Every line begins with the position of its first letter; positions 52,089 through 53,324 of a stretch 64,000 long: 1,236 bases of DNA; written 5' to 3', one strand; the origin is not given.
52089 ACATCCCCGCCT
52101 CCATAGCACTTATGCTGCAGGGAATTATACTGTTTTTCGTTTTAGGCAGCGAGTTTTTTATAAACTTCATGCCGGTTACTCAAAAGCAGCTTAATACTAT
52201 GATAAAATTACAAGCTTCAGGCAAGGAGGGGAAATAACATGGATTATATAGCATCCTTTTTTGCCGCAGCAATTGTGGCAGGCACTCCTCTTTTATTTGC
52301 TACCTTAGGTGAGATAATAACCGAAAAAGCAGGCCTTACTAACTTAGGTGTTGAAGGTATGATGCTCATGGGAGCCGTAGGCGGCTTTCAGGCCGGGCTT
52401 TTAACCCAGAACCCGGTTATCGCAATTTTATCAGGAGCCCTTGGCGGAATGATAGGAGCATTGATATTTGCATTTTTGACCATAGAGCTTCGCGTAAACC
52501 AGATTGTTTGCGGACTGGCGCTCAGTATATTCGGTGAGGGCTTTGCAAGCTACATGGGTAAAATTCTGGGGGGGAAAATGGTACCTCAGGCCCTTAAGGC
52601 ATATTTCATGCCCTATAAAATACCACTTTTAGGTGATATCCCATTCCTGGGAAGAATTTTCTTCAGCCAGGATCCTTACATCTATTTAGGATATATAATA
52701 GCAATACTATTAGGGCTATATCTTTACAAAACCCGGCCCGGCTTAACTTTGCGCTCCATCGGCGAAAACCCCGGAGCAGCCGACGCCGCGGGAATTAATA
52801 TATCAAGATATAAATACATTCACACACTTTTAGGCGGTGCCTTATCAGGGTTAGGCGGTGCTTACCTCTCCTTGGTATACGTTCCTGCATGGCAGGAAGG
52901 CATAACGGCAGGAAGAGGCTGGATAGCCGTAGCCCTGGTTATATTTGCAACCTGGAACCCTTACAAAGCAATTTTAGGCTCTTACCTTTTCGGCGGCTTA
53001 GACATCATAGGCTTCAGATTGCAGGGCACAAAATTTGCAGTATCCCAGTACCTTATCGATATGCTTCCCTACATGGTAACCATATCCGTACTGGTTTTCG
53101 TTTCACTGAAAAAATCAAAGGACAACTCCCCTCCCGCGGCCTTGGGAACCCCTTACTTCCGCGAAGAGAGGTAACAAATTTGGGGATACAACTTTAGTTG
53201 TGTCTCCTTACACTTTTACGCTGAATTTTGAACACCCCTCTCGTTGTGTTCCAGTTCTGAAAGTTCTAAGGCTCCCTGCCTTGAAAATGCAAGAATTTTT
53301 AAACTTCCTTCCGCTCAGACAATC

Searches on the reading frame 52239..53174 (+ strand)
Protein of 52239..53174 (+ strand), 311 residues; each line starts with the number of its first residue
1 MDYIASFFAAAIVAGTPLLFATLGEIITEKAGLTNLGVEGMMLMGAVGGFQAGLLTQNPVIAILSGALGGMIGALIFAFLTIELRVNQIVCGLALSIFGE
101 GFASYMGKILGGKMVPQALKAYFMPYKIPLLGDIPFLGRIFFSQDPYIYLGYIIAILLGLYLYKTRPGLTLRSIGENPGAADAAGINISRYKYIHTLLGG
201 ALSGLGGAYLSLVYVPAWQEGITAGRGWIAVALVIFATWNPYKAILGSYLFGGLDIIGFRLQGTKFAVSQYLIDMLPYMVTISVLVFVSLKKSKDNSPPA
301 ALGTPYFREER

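Call 12: search_protein_families(library=pfam, proteins=[window:52239-53174:+])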
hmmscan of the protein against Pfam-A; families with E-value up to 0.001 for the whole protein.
window:52239-53174:+ (311 aa): 1 family
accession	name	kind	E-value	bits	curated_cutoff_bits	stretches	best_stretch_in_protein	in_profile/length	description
PF02653.21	BPD_transp_2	-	9.8e-33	113.9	26.8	1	11-284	5-268/269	Branched-chain amino acid transport system / permease component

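Call 43: find_homologous_proteins(query=window:52239-53174:+, max_evalue=1e-30)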
Query window:52239-53174:+ (311 aa): 7984 proteins with E <= 1e-30 among 8000 candidates; the best 120 are listed.
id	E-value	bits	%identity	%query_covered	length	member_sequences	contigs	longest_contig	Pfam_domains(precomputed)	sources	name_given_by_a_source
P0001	1.8e-195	667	100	100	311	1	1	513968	PF02653.22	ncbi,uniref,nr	ncbi:branched-chain amino acid transport system / permease component [Oxobacter pfennigii]|uniref:Br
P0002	1.2e-167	575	84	100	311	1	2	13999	PF02653.22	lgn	-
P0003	6.5e-163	560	82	100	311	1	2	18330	PF02653.22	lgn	-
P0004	2.8e-162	557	84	100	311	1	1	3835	PF02653.22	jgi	-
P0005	1.3e-160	552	81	100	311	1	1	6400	PF02653.22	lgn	-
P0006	5.9e-159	547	81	100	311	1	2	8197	PF02653.22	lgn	-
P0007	2.8e-158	544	82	100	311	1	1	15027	PF02653.22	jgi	-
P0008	1.9e-157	542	79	100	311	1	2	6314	PF02653.22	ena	-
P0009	7.1e-154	530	78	100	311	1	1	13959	PF02653.22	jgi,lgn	jgi:Uncharacterized ABC-type transport system, permease component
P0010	7.6e-154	530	80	100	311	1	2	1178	PF02653.22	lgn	-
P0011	4.0e-151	521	76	100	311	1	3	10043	PF02653.22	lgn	-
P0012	4.7e-150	517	74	100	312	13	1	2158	PF02653.22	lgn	-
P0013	1.3e-149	516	75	100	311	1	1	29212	PF02653.22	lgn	-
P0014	6.2e-149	514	74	100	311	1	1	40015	PF02653.22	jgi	-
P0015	1.3e-148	513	75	100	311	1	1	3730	PF02653.22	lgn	-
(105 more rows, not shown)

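Call 44: find_encoding_contigs(protein=P0001, flank=10000, max_places=3)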
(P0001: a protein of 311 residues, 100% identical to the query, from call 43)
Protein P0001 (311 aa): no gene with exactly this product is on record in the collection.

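Call 45: find_encoding_contigs(protein=P0002, flank=5000, max_places=3)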
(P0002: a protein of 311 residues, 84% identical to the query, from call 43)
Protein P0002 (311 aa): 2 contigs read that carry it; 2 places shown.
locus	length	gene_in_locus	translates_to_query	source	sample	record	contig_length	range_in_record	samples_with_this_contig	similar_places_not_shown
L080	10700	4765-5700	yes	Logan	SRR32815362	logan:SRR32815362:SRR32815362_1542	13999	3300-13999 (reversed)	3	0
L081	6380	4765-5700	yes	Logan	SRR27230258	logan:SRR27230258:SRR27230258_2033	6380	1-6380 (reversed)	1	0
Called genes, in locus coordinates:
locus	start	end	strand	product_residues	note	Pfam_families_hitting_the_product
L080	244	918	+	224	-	PF00156:Pribosyltran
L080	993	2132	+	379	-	PF02608:Bmp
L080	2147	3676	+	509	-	PF02463:SMC_N (faint), PF00005:ABC_tran, PF13304:AAA_21 (faint), PF00005:ABC_tran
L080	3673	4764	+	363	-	PF02653:BPD_transp_2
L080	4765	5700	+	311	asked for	PF02653:BPD_transp_2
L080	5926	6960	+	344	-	PF00814:TsaD, PF02543:Carbam_trans_N (weak), PF22521:HypF_C_2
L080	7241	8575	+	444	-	PF04055:Radical_SAM, PF00595:PDZ (weak), PF13180:PDZ_2 (weak), PF17820:PDZ_6, PF04459:DUF512 (weak)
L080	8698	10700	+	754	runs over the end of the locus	PF14417:MEDS, PF00512:HisKA, PF13589:HATPase_c_3 (faint), PF02518:HATPase_c, PF14501:HATPase_c_5 (faint), PF00072:Response_reg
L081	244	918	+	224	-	PF00156:Pribosyltran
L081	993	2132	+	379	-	PF02608:Bmp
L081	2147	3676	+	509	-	PF02463:SMC_N (faint), PF00005:ABC_tran, PF13304:AAA_21 (faint), PF00005:ABC_tran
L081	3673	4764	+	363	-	PF02653:BPD_transp_2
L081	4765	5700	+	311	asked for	PF02653:BPD_transp_2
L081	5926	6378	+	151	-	?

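Call 46: find_encoding_contigs(protein=P0003, flank=5000, max_places=3)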
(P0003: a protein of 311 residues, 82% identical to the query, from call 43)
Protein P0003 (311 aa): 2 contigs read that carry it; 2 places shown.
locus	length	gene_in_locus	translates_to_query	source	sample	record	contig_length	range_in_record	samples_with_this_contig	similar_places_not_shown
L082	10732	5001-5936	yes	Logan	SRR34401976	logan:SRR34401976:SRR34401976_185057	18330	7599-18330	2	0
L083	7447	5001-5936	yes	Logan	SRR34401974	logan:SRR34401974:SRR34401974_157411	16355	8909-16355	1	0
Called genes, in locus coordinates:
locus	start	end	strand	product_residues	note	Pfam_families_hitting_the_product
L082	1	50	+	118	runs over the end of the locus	PF17032:Zn_ribbon_15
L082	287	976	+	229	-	PF00156:Pribosyltran (weak)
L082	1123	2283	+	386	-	PF02608:Bmp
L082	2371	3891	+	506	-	PF00005:ABC_tran, PF13304:AAA_21 (faint), PF00005:ABC_tran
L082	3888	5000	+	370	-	PF02653:BPD_transp_2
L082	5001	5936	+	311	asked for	PF02653:BPD_transp_2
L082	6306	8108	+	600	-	PF02730:AFOR_N, PF01314:AFOR_C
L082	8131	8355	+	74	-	PF14451:Ub-Mut7C (weak), PF02597:ThiS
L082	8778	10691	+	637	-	PF26965:MimR_N, PF01590:GAF, PF00989:PAS (weak), PF13426:PAS_9, PF00158:Sigma54_activat, PF14532:Sigma54_activ_2, PF25601:AAA_lid_14, PF02954:HTH_8, +2 more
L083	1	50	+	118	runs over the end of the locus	PF17032:Zn_ribbon_15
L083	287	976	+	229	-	PF00156:Pribosyltran (weak)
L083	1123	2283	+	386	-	PF02608:Bmp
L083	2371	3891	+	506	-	PF00005:ABC_tran, PF13304:AAA_21 (faint), PF00005:ABC_tran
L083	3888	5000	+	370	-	PF02653:BPD_transp_2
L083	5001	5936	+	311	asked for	PF02653:BPD_transp_2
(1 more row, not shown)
